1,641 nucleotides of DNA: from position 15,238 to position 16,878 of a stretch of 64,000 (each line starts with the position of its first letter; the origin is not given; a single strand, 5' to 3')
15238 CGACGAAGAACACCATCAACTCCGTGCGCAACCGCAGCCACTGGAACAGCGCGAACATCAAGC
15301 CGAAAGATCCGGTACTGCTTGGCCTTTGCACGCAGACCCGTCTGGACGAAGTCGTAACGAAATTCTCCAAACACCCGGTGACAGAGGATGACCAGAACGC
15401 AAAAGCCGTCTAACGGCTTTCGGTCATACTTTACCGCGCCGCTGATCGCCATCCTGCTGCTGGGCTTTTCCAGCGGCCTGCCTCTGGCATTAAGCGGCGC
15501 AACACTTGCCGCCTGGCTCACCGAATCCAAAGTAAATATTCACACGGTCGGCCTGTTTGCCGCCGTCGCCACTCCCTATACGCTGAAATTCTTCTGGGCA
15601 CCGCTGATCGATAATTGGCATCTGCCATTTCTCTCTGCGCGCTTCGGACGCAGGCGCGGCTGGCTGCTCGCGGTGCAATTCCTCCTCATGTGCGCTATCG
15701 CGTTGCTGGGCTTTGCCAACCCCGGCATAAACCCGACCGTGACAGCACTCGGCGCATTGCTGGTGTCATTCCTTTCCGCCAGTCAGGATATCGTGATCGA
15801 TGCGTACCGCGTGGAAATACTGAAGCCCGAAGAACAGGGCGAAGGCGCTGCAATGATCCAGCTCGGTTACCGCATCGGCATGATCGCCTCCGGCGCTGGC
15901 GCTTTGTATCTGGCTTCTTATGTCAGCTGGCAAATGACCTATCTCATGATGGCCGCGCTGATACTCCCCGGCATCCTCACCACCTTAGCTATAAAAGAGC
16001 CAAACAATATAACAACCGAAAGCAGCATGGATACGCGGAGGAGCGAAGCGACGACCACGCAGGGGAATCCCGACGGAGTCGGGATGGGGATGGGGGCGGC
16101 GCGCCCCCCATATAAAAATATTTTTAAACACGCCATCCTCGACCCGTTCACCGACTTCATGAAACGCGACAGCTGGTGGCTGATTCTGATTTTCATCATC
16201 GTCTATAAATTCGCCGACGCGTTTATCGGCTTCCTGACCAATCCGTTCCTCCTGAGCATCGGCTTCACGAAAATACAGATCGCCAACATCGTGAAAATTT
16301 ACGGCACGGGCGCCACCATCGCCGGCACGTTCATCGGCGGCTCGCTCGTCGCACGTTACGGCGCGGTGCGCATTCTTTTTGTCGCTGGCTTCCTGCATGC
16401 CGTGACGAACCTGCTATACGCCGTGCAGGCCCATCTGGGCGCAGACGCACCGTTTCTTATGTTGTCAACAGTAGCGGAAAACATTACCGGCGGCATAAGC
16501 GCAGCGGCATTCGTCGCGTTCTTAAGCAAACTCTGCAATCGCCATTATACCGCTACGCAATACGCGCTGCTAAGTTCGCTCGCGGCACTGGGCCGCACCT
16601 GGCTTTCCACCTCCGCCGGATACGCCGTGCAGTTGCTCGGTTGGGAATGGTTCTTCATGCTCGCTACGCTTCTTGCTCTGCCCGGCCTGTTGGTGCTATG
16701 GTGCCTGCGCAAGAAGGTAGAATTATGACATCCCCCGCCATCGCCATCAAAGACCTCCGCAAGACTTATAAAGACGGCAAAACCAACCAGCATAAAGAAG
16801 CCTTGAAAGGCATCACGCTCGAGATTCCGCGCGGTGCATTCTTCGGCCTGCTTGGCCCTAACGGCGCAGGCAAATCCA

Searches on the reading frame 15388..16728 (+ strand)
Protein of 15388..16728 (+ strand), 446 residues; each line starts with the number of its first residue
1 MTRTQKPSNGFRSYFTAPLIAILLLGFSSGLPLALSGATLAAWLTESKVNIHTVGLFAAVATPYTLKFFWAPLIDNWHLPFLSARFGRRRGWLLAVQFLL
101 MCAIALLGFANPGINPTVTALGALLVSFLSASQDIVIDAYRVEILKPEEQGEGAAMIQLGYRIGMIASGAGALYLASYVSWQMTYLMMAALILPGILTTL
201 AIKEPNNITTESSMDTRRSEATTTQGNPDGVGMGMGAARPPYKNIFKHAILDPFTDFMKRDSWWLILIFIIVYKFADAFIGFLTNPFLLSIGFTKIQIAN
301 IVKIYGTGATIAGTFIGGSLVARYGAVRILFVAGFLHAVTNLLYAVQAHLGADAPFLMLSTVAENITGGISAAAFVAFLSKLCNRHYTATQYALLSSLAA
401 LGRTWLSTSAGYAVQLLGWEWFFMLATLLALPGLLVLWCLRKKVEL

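Call 17: search_protein_families(library=pfam, proteins=[window:15388-16728:+], max_evalue=0.01)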
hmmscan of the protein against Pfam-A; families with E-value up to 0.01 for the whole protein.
window:15388-16728:+ (446 aa): 3 families
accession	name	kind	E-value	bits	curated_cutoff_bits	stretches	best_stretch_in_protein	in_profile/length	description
PF07690.21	MFS_1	-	1.6e-25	90.2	33.4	2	23-294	2-235/347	Major Facilitator Superfamily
PF13000.13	Acatn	-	5.3e-16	58.7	23.7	1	23-177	6-179/546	Acetyl-coenzyme A transporter 1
PF03092.22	BT1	-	3.6e-07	29.7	22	1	48-412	21-375/432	BT1 family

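Call 31: search_protein_families(library=ncbifam, proteins=[window:15388-16728:+], max_evalue=1)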
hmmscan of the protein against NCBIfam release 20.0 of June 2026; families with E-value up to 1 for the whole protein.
window:15388-16728:+ (446 aa): 5 families
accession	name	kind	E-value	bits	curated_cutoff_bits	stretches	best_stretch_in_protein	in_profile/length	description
TIGR00901.2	2A0125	subfamily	4.4e-149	496.7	350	1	15-438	2-416/417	AmpG family muropeptide MFS transporter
NF008867.0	PRK11902.1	equivalog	2.6e-107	359.4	656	2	15-209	11-202/419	muropeptide transporter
NF008238.0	PRK11010.1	equivalog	1e-106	357.7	756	2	20-209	15-201/492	muropeptide MFS transporter AmpG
TIGR02718.1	sider_RhtX_FptX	subfamily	1.4e-34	119.7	356.15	2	20-216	4-197/390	RhtX/FptX family siderophore transporter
TIGR00880.1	2_A_01_02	superfamily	2.8e-08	34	131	2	68-194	12-129/141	multidrug resistance protein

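Call 59: search_protein_representatives(protein=window:15388-16728:+)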
Query: 446 residues. Proteins with E-value up to 0.001 (for the whole library): 9549; up to 1e-10: 5068; up to 1e-30: 1576. The best 150 are listed.
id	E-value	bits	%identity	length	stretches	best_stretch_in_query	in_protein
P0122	3.8e-124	431.2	56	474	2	239-443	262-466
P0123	4.5e-117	407.8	52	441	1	16-444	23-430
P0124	2.6e-115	402.0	50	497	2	249-438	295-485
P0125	8.7e-111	387.1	50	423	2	14-207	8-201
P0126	1.1e-105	370.4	50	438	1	21-443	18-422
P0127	6.9e-105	367.7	50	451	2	10-206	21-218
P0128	1.6e-104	366.5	49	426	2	11-205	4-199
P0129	7.9e-104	364.2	48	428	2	13-210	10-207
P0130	2.7e-103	362.5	49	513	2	12-207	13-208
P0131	3.5e-103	362.1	59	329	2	248-444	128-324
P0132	7.7e-103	360.9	53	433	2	250-443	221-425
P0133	8.5e-103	360.8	50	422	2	14-206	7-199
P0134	1.1e-102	360.5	45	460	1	21-441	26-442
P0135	3.1e-102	358.9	49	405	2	248-442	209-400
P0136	5.9e-102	358.0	46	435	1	1-442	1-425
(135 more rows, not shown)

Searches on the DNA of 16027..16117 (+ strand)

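Call 43: build_rna_model(alignment_id=A3, structure=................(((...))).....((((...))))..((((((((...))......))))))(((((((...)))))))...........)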
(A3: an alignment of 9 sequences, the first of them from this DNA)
Model R1 built from alignment A3 (9 sequences, 96 columns); structure: as given.
model positions 86; base pairs 22; branch points 3; effective number of sequences 1.81; information 0.661 bits per position. Calibrated on 0.2 Mb of random sequence (short: E-values are rough).
structure used (alignment columns):
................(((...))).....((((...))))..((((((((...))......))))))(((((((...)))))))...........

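Call 44: search_with_rna_model(model_id=R1, source=window, filters=off, max_evalue=10)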
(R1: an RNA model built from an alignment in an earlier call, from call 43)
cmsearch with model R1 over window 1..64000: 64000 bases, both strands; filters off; matches with E-value up to 10: 12.
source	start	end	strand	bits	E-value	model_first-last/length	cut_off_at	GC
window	33118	33205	+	90.6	1e-22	1-86/86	no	0.65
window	16027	16118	+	80.4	5.9e-20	1-86/86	no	0.65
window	61228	61313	+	37.4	2.2e-08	1-86/86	no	0.51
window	61761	61843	-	8.1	1.8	1-86/86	no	0.64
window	36497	36562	-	7.3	2.9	1-86/86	no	0.56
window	5256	5350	+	6.8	4.1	1-86/86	no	0.59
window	26202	26302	-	6.7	4.4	1-86/86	no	0.58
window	16083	16151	-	6.1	6.1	1-86/86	no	0.55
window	48710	48726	+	6.1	6.3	60-76/86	no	0.71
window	50624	50639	-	6.1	6.4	24-39/86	no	0.69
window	33375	33393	-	6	6.5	41-59/86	no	0.58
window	8101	8111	+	5.5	9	29-39/86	no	0.91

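Call 45: search_with_rna_model(model_id=R1, sources=[L007, L027, L035, L039, L059, L096, L117, L122, L123, L054, L116, L032], filters=off, max_evalue=10)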
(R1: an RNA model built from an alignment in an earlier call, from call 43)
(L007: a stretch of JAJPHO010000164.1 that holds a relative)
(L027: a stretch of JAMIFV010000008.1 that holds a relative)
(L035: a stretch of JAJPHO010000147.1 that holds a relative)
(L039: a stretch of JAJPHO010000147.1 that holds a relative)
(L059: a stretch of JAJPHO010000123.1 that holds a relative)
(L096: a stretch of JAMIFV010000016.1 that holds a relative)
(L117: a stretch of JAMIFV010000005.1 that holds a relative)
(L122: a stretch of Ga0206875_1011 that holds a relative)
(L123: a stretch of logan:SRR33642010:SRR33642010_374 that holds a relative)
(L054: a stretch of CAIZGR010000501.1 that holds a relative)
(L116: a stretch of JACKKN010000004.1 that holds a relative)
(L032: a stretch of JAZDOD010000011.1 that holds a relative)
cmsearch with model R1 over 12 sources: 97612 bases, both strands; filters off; matches with E-value up to 10: 39.
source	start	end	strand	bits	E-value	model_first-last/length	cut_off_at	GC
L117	1303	1388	-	102.1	1.2e-25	1-86/86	no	0.62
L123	1727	1812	-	99.3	7e-25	1-86/86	no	0.71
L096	939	1023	-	85.3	4.2e-21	1-86/86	no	0.65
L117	5174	5261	-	85.1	4.7e-21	1-86/86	no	0.51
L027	3448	3533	+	78.2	3.5e-19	1-86/86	no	0.63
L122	6873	6958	+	76.4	1.1e-18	1-86/86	no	0.72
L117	6322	6408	+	73.5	6.3e-18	1-86/86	no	0.54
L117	5287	5367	+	45.7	2e-10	1-86/86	no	0.59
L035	2042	2109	-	34.5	2.1e-07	1-86/86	no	0.68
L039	4417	4481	-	33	5.4e-07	1-86/86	no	0.69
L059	75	139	-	28.6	8.2e-06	1-86/86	no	0.72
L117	6239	6302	-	28.1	1.1e-05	1-86/86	no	0.52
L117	1396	1469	-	26.8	2.4e-05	1-86/86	no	0.55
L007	268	331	-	26.5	3e-05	1-86/86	no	0.73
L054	1379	1474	+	24.6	9.6e-05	1-86/86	no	0.7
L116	1327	1392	+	20.3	0.0014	1-86/86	no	0.73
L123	7545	7634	+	17.9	0.0061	1-86/86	no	0.57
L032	6653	6719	+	14.2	0.063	1-86/86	no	0.6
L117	6426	6442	+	14.1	0.068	60-76/86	no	0.65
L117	5145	5209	+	11.1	0.42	1-86/86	no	0.45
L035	617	696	+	11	0.45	1-86/86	no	0.73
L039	5523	5606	-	10.6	0.58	1-86/86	no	0.7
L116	5305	5407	-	9.9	0.92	1-86/86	no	0.72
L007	1800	1872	-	8.6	2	1-86/86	no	0.68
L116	6849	6936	-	8.2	2.5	17-76/86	no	0.75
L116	969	1072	-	8.1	2.8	1-86/86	no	0.7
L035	2053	2067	+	7.7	3.6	61-75/86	no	0.73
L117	5341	5357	-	7.5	4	60-76/86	no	0.94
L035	3983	4005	+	7.1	5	17-39/86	no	0.87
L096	1049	1083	+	6.8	6.1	1-86/86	no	0.51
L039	2796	2880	-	6.7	6.4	1-86/86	no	0.67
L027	2994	3004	-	6.4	7.7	63-73/86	no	0.82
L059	1220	1230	-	6.4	7.7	63-73/86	no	0.82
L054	3696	3718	-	6.4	8.1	17-39/86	no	0.87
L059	1315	1391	-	6.2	8.7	1-86/86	no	0.77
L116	6576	6660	+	6.2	9.1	1-86/86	no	0.67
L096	5012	5089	+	6.1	9.5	1-86/86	no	0.55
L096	6926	6938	-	6.1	9.7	62-74/86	no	0.69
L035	7620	7636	+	6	9.9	42-58/86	no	0.88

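Call 48: search_with_rna_model(model_id=R1, sources=[L124], filters=off, max_evalue=1)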
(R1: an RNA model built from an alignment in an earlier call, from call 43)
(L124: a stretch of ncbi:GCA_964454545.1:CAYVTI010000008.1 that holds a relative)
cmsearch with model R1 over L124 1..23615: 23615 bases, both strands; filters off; matches with E-value up to 1: 5.
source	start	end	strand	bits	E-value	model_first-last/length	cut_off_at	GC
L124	599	681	+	15.9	0.0053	1-86/86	no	0.65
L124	22002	22069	+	9.6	0.26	1-86/86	no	0.5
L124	10384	10429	+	9.5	0.28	1-86/86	no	0.43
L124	19443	19526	-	8.1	0.66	1-86/86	no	0.61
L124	5745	5761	-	7.9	0.77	60-76/86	no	0.65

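Call 56: search_with_rna_model(model_id=R1, sources=[window, L027, L096, L117, L122, L123], filters=default, max_evalue=1e-12, make_alignment=true)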
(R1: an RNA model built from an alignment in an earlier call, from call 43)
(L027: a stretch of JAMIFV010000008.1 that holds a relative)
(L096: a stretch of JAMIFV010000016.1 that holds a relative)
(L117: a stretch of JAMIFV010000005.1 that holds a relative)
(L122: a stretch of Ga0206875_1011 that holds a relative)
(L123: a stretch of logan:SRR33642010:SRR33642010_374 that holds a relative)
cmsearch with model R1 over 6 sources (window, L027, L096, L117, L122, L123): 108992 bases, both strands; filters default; matches with E-value up to 1e-12: 9.
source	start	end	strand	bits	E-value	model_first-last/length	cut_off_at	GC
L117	1303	1388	-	102.1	1.4e-25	1-86/86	no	0.62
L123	1727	1812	-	99.3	7.9e-25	1-86/86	no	0.71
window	33118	33205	+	90.6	1.7e-22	1-86/86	no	0.65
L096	939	1023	-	85.3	4.7e-21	1-86/86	no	0.65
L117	5174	5261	-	85.1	5.3e-21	1-86/86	no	0.51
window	16027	16118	+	80.4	1e-19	1-86/86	no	0.65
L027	3448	3533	+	78.2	3.9e-19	1-86/86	no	0.63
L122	6873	6958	+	76.4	1.2e-18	1-86/86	no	0.72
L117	6322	6408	+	73.5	7.1e-18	1-86/86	no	0.54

Alignment A5: 9 matches aligned to the model, 95 columns, each read 5' to 3' on its own strand. Consensus structure (alignment columns), stored with it:
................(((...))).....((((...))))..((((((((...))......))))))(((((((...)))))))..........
